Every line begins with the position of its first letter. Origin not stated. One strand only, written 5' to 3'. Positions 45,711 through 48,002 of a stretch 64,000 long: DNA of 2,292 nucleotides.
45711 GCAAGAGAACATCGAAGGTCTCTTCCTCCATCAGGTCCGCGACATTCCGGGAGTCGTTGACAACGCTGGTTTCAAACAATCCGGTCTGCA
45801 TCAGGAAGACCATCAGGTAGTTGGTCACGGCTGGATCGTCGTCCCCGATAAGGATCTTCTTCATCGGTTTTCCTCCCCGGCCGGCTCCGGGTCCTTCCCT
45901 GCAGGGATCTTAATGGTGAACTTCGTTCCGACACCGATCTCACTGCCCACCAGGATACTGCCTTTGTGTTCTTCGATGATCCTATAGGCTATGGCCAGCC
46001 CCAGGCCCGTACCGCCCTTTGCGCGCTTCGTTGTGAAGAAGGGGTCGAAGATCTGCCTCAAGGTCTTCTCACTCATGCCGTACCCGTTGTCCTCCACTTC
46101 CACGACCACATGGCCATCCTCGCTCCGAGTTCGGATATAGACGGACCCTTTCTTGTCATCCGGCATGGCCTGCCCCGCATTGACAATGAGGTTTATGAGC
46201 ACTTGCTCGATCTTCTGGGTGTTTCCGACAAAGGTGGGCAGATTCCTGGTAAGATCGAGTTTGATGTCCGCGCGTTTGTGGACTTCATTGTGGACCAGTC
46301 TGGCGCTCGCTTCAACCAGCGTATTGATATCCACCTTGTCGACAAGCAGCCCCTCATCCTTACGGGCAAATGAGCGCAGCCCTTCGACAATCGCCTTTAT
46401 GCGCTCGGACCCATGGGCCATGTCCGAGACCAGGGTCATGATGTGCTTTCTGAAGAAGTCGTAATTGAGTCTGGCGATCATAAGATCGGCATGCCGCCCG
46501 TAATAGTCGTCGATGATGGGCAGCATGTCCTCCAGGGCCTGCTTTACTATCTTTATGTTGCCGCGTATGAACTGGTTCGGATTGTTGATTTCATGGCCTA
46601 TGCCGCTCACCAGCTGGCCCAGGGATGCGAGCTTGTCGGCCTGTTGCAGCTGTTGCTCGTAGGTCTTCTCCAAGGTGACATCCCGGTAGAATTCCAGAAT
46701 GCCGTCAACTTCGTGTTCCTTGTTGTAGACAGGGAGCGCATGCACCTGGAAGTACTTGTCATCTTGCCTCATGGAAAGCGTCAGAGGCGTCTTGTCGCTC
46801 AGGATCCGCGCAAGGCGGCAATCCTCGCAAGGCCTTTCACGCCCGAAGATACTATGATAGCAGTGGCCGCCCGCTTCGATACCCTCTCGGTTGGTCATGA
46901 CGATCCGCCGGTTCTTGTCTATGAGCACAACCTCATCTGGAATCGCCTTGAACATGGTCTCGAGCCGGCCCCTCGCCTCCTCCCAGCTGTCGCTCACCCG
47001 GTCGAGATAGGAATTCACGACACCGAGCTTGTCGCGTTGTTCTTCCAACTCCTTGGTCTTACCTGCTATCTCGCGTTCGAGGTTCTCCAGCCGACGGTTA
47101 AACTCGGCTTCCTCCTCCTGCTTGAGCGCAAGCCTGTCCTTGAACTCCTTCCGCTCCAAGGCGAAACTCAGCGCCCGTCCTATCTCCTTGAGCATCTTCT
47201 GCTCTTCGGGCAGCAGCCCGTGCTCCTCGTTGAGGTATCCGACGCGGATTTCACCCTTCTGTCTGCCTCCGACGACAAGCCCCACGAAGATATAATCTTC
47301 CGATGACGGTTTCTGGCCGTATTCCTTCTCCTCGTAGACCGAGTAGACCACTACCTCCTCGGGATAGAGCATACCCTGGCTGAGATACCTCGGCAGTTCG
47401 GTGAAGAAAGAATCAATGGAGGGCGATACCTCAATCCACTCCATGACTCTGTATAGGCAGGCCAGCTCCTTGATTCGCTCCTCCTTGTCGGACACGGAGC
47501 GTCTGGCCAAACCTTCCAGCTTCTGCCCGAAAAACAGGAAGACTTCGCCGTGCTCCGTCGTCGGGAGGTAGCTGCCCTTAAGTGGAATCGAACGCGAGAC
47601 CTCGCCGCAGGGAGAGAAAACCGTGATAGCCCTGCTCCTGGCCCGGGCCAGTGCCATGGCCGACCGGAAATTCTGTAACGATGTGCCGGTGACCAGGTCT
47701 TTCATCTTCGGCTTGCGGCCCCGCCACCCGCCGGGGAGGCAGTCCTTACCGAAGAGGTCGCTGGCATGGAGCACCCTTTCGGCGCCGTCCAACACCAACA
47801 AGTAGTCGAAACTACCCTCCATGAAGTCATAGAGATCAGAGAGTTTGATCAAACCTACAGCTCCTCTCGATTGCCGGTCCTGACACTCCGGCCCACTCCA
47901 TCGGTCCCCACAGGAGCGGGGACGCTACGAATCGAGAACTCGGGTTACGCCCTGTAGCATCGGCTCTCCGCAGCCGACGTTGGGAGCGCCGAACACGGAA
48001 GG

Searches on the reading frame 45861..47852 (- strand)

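Call 42: search_protein_families(library=pfam, proteins=[window:45861-47852:-], max_evalue=0.00001)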
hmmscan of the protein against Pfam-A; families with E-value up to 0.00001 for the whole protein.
window:45861-47852:- (663 aa): 2 families
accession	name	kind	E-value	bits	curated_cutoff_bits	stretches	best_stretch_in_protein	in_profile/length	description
PF02518.31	HATPase_c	-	1e-25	90.7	26.4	1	544-651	2-109/111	Histidine kinase-, DNA gyrase B-, and HSP90-like ATPase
PF08448.16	PAS_4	-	3.3e-06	27.7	23.1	0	301-395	1-108/110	PAS fold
